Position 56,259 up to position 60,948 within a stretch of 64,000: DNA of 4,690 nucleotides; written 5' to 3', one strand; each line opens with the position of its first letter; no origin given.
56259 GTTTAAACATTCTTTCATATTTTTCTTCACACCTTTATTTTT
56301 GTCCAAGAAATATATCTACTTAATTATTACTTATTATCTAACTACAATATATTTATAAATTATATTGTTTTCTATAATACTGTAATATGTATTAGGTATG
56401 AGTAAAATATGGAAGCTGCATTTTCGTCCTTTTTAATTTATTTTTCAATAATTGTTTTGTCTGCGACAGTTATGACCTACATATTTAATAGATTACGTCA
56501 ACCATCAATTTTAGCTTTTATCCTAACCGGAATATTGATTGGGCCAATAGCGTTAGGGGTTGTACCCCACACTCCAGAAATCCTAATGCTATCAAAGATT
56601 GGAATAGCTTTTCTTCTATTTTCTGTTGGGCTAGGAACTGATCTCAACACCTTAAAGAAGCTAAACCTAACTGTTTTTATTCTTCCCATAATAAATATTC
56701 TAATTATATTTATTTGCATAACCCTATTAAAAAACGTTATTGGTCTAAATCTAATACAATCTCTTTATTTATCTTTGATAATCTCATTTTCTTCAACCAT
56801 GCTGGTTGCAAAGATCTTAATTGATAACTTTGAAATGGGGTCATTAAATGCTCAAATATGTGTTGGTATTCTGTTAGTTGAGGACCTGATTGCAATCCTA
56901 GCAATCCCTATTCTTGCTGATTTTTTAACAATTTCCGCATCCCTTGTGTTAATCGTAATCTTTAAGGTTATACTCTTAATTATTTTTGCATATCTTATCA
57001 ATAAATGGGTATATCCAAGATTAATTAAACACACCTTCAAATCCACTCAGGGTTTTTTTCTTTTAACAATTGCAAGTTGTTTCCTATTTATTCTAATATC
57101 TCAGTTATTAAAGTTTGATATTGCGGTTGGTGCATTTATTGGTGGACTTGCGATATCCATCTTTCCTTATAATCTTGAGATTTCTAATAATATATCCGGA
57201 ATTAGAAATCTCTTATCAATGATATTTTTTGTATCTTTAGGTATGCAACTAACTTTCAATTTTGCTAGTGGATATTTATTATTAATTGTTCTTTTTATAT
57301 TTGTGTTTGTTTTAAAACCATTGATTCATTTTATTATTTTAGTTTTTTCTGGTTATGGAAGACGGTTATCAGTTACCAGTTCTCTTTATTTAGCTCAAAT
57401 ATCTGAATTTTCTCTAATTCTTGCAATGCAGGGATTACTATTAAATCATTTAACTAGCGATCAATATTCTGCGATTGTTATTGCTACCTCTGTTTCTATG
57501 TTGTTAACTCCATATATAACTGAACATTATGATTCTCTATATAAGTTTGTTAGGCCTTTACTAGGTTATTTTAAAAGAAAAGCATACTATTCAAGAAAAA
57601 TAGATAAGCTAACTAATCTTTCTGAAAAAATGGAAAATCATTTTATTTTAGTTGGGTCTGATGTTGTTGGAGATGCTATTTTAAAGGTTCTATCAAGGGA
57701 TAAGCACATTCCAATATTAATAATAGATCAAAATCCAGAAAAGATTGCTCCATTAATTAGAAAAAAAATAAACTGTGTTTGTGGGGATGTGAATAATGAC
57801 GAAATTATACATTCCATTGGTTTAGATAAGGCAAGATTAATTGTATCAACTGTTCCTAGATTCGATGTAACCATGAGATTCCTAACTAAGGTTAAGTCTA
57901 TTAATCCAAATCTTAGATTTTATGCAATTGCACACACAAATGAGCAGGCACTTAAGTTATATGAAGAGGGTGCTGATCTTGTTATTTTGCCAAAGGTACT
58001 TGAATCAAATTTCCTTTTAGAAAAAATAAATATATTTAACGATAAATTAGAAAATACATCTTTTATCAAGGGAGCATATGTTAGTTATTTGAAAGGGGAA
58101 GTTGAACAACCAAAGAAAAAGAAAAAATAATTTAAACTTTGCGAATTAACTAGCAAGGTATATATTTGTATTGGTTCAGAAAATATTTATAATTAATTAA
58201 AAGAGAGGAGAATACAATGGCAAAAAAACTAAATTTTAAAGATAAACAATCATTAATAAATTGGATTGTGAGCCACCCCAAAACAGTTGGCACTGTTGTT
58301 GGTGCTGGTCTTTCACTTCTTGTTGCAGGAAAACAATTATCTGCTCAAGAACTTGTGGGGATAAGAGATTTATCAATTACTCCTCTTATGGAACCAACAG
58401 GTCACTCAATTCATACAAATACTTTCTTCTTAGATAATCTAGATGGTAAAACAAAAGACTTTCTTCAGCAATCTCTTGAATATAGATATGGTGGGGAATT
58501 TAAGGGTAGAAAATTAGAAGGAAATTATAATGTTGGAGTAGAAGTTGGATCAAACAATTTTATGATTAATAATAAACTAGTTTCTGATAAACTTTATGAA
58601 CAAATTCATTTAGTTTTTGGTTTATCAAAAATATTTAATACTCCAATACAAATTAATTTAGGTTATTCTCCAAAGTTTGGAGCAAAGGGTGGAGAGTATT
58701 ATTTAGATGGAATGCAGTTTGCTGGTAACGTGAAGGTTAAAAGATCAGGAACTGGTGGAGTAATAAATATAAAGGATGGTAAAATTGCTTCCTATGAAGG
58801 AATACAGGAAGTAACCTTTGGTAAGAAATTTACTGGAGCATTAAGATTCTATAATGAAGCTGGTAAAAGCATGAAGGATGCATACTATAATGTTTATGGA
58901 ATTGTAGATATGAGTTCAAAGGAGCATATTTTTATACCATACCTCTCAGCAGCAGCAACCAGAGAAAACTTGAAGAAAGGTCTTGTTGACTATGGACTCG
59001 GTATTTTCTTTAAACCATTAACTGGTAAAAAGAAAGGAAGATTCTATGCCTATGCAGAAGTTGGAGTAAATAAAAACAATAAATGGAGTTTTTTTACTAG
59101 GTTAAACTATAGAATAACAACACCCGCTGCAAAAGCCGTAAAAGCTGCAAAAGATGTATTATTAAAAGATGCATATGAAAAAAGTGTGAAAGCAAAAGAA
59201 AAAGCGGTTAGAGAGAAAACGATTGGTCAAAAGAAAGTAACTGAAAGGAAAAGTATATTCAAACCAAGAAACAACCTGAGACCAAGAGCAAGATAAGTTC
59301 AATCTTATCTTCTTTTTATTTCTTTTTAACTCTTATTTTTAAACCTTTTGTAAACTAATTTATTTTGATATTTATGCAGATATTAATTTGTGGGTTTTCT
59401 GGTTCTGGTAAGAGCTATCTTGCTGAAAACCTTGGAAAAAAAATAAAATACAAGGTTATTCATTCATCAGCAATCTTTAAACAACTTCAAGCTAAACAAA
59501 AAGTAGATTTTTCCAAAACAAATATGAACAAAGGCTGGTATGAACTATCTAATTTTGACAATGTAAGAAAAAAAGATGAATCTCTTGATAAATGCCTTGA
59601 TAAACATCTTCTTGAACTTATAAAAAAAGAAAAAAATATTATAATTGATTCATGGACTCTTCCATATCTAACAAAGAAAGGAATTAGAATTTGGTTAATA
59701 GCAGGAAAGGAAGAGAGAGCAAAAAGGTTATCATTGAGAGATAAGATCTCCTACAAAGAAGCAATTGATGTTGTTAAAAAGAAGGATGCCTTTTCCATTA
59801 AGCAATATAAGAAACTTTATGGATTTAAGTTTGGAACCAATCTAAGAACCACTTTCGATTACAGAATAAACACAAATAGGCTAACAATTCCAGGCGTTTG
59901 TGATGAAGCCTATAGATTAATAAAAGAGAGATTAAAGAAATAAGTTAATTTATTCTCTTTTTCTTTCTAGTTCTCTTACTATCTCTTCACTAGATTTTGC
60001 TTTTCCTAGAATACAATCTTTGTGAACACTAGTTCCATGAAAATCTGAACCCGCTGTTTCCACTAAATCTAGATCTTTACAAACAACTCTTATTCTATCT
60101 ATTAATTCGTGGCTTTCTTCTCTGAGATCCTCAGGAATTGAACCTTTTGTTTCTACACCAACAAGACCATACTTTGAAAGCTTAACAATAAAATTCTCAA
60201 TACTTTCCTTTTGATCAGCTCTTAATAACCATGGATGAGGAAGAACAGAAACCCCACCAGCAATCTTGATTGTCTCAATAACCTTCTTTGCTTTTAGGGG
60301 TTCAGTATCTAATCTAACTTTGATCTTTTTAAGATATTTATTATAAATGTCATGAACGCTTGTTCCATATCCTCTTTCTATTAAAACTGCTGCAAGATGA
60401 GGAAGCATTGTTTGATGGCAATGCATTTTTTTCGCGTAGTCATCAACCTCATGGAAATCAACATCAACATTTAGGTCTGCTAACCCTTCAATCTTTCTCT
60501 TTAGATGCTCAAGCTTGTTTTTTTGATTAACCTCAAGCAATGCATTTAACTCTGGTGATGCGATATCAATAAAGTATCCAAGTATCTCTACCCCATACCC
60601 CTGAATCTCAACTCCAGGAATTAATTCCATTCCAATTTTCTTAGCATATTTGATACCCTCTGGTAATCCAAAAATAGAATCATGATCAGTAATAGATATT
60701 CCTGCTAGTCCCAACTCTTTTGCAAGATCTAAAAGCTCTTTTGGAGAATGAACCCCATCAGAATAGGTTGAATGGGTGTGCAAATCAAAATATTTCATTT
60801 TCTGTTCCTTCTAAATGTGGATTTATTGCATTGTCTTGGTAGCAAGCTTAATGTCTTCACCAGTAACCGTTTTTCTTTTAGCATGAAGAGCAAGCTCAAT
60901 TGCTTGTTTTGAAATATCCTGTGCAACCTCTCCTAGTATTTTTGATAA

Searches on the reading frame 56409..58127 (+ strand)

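Call 18: search_protein_families(library=pfam, proteins=[window:56409-58127:+], max_evalue=0.001)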
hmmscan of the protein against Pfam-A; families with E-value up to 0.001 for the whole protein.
window:56409-58127:+ (573 aa): 2 families
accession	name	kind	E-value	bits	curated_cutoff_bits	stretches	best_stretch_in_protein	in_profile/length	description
PF00999.27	Na_H_Exchanger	-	2.9e-51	174.9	26.2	1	17-369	2-372/375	Sodium/hydrogen exchanger, transmembrane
PF02254.24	TrkA_N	-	2.3e-19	70.3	23.8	1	412-528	1-116/116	TrkA-N domain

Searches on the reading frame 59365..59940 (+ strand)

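Call 46: search_protein_families(library=pfam, proteins=[window:59365-59940:+], max_evalue=0.001)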
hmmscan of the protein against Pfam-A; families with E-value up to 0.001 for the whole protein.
window:59365-59940:+ (192 aa): 5 families
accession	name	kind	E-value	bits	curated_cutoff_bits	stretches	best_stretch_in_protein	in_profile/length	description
PF13189.12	Cytidylate_kin2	-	4e-14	53.6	28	1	8-171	4-175/176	Cytidylate kinase-like family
PF13238.12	AAA_18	-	9.1e-12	46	29.4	1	6-132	1-118/128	AAA domain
PF13671.12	AAA_33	-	6.1e-09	36.8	27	1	6-96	2-77/143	AAA domain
PF13207.12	AAA_17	-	1.4e-06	29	27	1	10-96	2-78/136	AAA domain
PF02224.24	Cytidylate_kin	-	4.9e-06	26.8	26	0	7-42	2-37/211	Cytidylate kinase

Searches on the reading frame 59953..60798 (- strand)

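Call 18: search_protein_families(library=pfam, proteins=[window:59953-60798:-], max_evalue=0.001)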
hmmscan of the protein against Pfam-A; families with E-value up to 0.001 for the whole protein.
window:59953-60798:- (282 aa): 1 family
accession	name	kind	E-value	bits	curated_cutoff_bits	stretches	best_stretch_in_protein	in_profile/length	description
PF02811.25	PHP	-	7.5e-15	56.1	26.4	1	5-68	1-66/164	PHP domain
